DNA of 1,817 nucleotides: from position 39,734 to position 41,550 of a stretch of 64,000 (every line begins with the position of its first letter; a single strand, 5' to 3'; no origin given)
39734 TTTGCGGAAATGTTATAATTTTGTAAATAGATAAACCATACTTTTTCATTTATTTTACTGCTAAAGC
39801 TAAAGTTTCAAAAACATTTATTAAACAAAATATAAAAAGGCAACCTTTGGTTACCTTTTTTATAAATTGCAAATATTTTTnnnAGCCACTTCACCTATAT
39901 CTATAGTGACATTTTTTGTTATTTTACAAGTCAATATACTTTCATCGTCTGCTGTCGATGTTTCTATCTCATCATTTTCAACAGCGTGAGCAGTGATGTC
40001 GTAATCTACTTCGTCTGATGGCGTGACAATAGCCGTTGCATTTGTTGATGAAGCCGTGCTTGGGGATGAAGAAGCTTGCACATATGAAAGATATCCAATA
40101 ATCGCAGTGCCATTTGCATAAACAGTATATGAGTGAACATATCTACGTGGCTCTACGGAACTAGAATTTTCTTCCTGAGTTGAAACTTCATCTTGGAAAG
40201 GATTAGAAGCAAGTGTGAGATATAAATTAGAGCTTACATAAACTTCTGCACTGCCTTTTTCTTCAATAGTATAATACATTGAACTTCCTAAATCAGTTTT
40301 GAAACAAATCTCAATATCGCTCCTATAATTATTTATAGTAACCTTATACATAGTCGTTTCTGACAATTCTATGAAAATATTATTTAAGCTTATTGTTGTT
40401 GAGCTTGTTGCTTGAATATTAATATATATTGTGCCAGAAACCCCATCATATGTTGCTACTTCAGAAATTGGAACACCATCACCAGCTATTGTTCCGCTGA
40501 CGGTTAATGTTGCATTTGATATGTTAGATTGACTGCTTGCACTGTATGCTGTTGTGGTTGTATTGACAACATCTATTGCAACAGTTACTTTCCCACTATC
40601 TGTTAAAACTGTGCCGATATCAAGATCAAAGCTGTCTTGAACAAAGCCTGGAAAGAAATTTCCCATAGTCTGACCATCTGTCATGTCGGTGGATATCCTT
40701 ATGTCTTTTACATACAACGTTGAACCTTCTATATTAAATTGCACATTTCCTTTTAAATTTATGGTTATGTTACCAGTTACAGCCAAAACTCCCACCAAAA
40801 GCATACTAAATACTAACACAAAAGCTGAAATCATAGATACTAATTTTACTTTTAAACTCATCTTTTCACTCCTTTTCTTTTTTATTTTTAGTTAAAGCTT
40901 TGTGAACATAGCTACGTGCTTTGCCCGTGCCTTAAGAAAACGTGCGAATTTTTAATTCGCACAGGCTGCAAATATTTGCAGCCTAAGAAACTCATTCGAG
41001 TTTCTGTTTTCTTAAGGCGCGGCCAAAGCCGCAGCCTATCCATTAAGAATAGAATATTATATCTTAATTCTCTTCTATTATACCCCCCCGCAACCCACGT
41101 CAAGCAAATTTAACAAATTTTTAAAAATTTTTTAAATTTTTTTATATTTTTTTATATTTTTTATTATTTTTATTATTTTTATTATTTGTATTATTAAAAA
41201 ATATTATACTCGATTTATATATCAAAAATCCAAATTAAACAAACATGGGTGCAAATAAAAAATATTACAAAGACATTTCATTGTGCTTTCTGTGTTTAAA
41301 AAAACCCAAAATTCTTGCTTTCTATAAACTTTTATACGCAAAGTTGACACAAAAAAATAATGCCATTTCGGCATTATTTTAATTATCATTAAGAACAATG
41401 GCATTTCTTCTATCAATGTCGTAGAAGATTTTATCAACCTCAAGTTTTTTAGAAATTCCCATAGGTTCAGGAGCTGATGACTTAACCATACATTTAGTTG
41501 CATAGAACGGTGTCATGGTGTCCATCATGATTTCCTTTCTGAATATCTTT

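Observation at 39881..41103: Locus 3: same promoter (G7), same leader topology with different stems, different cargo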

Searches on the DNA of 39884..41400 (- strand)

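Call 12: search_rna_families(source=window, start=40700, end=41400, threshold=evalue, max_evalue=10)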
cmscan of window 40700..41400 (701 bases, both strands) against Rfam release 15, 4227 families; matches with E-value up to 10: 9.
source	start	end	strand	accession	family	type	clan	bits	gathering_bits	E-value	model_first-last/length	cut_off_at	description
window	40958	41090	-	RF02453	ncr952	Gene; sRNA;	-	25.5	100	0.0015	1-143/143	no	Bacillus sRNA ncr952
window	40897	41048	+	RF04205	MIR2606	Gene; miRNA;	-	25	139.7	0.27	1-165/165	no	MIR2606 microRNA precursor family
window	40871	41003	-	RF02982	gltS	Cis-reg;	-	19.4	47.5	4.9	1-105/105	no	gltS RNA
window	40920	41026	+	RF03669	mir-2767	Gene; miRNA;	-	15.8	69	7.3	1-80/80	no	mir-2767 microRNA precursor family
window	41280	41380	-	RF03530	bglG-cis-reg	Cis-reg;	-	15.1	80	8.1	1-137/137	no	cis-regulatory element of the bglG/LicT operon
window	41240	41297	-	RF01634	ceN44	Gene; snRNA; snoRNA; CD-box;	-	14.2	70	8.8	1-74/74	no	Caenorhabditis snoRNA ceN44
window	41089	41139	-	RF02610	BSR0709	Gene; sRNA;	-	13.9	382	0.21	1-318/318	no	Brucella sRNA 0709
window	40730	40829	-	RF02503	Atu_C9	Gene; sRNA;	-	12.5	40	0.63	60-192/192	no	Rhizobiales sRNA Atu_C9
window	40756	40839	-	RF01849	alpha_tmRNA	Gene;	CL00001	6.9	50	6.3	1-355/355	no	Alphaproteobacteria transfer-messenger RNA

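Call 79: search_rna_families(source=window, start=40850, end=41120, threshold=evalue, max_evalue=1, show_alignments=2)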
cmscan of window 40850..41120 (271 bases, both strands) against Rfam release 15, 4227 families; matches with E-value up to 1: 2.
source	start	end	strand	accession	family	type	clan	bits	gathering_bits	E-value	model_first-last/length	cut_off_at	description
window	40897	41048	+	RF04205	MIR2606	Gene; miRNA;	-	25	139.7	0.1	1-165/165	no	MIR2606 microRNA precursor family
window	40917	41031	-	RF04246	MIR169_8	Gene; miRNA;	CL00098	18.5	107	0.49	1-137/137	no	MIR169_8 microRNA precursor family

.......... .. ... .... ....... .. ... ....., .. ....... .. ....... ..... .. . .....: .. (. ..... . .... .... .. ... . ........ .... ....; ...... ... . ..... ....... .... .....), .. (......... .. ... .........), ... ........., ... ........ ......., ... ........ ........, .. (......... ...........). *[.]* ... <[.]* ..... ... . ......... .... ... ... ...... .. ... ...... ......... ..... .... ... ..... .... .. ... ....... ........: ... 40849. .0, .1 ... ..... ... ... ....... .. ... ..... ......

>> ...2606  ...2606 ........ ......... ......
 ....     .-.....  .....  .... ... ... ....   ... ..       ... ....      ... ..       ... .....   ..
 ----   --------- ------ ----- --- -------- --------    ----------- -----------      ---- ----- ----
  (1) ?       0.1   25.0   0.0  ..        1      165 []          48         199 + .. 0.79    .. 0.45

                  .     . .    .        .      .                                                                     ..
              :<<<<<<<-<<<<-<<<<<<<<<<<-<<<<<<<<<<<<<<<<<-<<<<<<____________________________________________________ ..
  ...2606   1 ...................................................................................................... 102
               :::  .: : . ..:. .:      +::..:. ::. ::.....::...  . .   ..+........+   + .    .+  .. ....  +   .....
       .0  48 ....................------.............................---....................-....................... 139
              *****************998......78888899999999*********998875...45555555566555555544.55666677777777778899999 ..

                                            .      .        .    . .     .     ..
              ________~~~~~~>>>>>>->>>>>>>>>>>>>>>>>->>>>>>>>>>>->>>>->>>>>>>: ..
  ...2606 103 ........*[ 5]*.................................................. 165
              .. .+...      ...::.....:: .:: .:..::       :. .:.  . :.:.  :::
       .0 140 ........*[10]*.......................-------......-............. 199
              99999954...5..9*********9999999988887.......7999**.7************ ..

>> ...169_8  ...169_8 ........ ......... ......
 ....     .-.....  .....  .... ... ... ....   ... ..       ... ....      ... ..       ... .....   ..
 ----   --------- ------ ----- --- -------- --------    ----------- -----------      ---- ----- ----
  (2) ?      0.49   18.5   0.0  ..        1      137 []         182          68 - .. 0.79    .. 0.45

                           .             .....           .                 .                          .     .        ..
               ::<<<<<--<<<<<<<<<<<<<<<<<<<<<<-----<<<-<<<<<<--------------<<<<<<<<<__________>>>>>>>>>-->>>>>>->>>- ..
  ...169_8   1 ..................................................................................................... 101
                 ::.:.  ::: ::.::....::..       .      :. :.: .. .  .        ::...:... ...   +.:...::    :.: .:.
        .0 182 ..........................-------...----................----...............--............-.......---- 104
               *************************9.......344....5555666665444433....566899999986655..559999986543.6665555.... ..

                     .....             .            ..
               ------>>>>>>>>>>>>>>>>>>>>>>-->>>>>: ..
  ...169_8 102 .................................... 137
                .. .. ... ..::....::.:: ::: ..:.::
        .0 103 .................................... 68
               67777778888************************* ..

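Call 105: search_with_rna_model(model_id=R1, sources=[L003, L005, L006, L007, L008, L009, L010, L011, L012, L013, L014, L015, L016, L017, L018, L019, L020, L021, L022, L023, L024, L025, L026, L027, L028, L029, L030, L031, L032, L033, L034, L035, L036, L044, L047, L048, L050, L051, L053, L054, L060, L061, L062, L063], max_evalue=1)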
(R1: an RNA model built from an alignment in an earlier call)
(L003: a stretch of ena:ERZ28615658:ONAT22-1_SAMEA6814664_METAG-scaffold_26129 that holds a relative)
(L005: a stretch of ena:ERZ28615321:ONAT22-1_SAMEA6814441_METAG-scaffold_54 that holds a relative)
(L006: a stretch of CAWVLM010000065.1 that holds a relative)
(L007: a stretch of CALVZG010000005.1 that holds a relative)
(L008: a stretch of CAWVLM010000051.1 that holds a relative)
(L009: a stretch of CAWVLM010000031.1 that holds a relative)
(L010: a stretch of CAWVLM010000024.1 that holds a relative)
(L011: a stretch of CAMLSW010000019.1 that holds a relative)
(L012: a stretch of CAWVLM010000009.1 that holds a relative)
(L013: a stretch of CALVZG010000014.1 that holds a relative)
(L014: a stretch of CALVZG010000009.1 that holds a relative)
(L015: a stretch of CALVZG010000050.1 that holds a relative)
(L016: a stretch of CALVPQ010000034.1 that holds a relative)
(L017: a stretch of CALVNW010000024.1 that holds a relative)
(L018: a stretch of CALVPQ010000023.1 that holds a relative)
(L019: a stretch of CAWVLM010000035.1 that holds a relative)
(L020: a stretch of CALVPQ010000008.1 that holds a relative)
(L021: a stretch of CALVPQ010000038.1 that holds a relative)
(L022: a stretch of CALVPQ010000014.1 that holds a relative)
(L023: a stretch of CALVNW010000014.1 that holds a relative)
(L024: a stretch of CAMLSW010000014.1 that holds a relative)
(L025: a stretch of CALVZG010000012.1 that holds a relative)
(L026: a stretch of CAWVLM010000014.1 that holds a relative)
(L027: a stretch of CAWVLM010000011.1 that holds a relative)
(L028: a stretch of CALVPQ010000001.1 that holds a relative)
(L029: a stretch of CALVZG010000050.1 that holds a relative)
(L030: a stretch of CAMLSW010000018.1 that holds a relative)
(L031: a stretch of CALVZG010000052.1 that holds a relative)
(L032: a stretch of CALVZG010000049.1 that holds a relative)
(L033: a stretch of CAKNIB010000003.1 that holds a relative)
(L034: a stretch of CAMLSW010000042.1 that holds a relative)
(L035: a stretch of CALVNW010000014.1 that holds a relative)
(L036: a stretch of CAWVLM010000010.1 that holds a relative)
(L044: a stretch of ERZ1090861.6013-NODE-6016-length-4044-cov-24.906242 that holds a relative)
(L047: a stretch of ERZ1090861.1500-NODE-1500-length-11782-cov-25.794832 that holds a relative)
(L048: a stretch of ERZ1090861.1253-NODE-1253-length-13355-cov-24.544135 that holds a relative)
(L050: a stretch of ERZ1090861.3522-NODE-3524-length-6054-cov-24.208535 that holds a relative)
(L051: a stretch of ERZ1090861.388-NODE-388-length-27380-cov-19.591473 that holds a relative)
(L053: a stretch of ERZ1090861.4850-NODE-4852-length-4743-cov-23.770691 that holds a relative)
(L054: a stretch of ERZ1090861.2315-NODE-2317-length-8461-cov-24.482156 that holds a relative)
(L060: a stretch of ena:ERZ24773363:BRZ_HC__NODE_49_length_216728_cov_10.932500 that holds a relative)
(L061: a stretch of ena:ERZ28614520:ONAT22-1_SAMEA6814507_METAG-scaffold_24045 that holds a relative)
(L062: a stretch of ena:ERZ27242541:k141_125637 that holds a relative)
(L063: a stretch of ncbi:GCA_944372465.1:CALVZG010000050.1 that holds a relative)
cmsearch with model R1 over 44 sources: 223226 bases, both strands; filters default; matches with E-value up to 1: 46.
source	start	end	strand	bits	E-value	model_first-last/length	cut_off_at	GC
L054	100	191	+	104.8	2.4e-24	1-96/96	no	0.33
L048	13196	13289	+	100.9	2.4e-23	1-96/96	no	0.34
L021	2258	2354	+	98.2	1.2e-22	1-96/96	no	0.37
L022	2259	2355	+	97.1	2.4e-22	1-96/96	no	0.37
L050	317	405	-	94.5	1.2e-21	1-96/96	no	0.33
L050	608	703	+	92.8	3.3e-21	1-96/96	no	0.34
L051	12995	13083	+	89.4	2.4e-20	1-96/96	no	0.31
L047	11290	11376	+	84.3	5.4e-19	1-96/96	no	0.39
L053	4294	4380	+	82.2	1.9e-18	1-96/96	no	0.4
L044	1916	2009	-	76.5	5.7e-17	1-96/96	no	0.4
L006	2345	2434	+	70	2.9e-15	1-96/96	no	0.42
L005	3085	3174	+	68.6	6.7e-15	1-96/96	no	0.44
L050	317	405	+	65.4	4.6e-14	1-96/96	no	0.33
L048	13196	13289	-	64.2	9.3e-14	1-96/96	no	0.34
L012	1645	1737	+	63.4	1.5e-13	1-96/96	no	0.46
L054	100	191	-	63.1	1.8e-13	1-96/96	no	0.33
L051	12995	13083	-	58.4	3.1e-12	1-96/96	no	0.31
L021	2258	2354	-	56.3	1.1e-11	1-96/96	no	0.37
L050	608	703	-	55.7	1.6e-11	1-96/96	no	0.34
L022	2259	2355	-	54.7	2.8e-11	1-96/96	no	0.37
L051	12766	12845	-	51.9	1.5e-10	1-96/96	no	0.35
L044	1916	2009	+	50.9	2.7e-10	1-96/96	no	0.4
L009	1003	1094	-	50.2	4.3e-10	1-96/96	no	0.39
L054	385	484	-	49.8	5.4e-10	1-96/96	no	0.39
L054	385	484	+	48.4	1.2e-09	1-96/96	no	0.39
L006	2345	2434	-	46.7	3.5e-09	1-96/96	no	0.42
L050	3875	3966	-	44.1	1.6e-08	1-96/96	no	0.29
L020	2205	2299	+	44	1.8e-08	1-96/96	no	0.36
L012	384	480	+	43.9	1.8e-08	1-96/96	no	0.37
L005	3085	3174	-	43.2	2.8e-08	1-96/96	no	0.44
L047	11290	11376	-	39.9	2e-07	1-96/96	no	0.39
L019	1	79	+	39.5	2.6e-07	13-96/96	5'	0.47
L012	386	478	-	36.2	1.9e-06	1-96/96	no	0.34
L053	4294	4380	-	35.3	3.1e-06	1-96/96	no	0.4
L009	1005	1092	+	31.8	2.6e-05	1-96/96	no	0.39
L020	410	495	+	31.7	2.8e-05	1-96/96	no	0.29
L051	12766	12845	+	30.2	6.7e-05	1-96/96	no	0.35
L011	688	766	+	25.9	0.00091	1-96/96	no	0.47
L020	2213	2291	-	24.6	0.002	1-96/96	no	0.3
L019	1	77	-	19.8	0.036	1-82/96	3'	0.47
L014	1749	1822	-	18.9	0.062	1-96/96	no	0.31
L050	3898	3979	+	18.3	0.087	1-96/96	no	0.27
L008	2265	2383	-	17.3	0.16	1-96/96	no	0.35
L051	4535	4617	+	15.3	0.52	1-96/96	no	0.23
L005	1501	1571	+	14.5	0.85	1-96/96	no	0.32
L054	7667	7737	-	14.5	0.85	1-96/96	no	0.32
